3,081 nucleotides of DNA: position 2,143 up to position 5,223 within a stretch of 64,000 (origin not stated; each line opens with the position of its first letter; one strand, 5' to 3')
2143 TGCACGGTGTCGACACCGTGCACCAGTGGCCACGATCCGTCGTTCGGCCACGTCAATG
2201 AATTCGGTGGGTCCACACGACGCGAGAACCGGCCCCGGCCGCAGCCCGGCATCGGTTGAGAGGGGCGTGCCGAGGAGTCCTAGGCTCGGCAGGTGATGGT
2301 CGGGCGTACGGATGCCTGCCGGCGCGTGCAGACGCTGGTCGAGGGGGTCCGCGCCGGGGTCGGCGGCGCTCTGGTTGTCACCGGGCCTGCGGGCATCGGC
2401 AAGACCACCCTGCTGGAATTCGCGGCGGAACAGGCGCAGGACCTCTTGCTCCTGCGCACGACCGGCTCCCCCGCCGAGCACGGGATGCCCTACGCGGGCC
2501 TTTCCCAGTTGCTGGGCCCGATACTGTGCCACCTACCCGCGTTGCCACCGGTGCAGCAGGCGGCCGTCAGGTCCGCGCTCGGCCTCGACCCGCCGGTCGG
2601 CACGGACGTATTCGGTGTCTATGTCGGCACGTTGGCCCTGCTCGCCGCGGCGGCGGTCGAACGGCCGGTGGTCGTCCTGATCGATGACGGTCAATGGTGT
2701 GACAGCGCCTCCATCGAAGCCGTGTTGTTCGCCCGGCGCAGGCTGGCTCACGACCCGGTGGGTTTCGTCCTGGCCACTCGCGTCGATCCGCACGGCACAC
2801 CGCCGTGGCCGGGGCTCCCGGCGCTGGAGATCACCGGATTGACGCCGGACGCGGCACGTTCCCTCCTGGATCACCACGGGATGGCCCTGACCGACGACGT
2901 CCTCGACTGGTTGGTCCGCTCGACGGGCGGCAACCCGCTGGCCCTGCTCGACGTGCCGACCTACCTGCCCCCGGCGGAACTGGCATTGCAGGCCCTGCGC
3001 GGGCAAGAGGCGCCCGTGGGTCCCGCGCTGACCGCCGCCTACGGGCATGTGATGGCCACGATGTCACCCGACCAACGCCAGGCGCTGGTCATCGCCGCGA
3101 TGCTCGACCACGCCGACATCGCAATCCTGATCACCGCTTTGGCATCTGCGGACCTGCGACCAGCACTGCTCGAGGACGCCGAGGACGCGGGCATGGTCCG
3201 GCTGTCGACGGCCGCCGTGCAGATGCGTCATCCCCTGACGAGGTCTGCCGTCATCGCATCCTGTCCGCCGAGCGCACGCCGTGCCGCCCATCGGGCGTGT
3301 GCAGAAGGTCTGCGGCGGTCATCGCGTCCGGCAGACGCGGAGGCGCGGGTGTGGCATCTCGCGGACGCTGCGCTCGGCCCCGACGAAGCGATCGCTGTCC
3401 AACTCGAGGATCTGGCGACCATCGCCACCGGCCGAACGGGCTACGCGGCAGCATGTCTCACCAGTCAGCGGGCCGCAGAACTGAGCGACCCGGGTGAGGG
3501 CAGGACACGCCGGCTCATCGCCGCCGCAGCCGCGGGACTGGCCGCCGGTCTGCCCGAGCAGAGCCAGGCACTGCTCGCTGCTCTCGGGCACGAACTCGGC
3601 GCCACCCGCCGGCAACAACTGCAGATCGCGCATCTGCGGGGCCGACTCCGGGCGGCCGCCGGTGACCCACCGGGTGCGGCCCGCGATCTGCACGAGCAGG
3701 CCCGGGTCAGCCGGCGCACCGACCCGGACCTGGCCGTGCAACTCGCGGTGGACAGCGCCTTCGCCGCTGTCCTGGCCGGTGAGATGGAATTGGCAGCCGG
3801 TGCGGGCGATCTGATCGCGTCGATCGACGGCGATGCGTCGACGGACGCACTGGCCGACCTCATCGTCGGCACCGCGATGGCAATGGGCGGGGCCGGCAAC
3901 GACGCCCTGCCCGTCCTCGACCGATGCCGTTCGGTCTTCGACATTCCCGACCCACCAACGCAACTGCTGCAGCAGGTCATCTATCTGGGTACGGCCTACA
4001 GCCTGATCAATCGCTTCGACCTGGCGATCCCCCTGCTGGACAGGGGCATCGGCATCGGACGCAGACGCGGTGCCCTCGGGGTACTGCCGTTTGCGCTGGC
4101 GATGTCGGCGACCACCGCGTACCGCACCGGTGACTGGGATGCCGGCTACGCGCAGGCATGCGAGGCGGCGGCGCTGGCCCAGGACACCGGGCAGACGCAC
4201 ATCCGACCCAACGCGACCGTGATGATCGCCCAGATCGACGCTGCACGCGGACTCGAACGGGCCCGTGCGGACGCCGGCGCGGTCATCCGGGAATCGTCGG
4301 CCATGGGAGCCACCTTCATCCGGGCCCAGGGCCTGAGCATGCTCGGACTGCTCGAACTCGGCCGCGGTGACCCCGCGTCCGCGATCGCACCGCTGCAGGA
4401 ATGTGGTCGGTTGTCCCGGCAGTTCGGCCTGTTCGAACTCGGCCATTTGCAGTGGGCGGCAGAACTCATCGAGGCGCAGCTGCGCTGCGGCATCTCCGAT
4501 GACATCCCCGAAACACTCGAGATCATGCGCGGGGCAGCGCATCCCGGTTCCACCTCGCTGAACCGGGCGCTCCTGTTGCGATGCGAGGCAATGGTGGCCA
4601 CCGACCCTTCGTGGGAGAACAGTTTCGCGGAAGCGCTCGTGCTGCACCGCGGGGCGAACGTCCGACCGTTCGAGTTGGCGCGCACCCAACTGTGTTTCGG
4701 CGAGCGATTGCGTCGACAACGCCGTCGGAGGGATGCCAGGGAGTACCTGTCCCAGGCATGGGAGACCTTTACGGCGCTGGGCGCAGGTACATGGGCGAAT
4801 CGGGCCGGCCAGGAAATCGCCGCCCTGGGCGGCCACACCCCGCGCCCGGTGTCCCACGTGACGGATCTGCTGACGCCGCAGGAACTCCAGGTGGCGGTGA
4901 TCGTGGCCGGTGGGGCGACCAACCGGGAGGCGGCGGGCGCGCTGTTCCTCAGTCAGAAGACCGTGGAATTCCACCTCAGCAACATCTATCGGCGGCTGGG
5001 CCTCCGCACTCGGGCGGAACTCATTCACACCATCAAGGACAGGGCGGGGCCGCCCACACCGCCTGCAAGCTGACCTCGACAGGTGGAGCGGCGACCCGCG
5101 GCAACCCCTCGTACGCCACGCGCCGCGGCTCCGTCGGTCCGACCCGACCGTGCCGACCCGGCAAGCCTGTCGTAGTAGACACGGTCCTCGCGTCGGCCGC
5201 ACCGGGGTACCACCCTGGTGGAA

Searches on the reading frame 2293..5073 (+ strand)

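Call 4: search_protein_families(library=pfam, proteins=[window:2293-5073:+], max_evalue=0.01)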
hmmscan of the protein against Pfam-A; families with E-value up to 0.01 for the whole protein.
window:2293-5073:+ (926 aa): 3 families
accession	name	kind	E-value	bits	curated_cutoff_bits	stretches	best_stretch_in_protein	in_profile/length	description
PF13191.12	AAA_16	-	4.9e-16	60.1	32.6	1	3-149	3-157/167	AAA ATPase domain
PF00196.25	GerE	-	4.5e-14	52.3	23.5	1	859-912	2-55/57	Bacterial regulatory proteins, luxR family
PF13401.12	AAA_22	-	0.0001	23.1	27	1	25-160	6-120/130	AAA domain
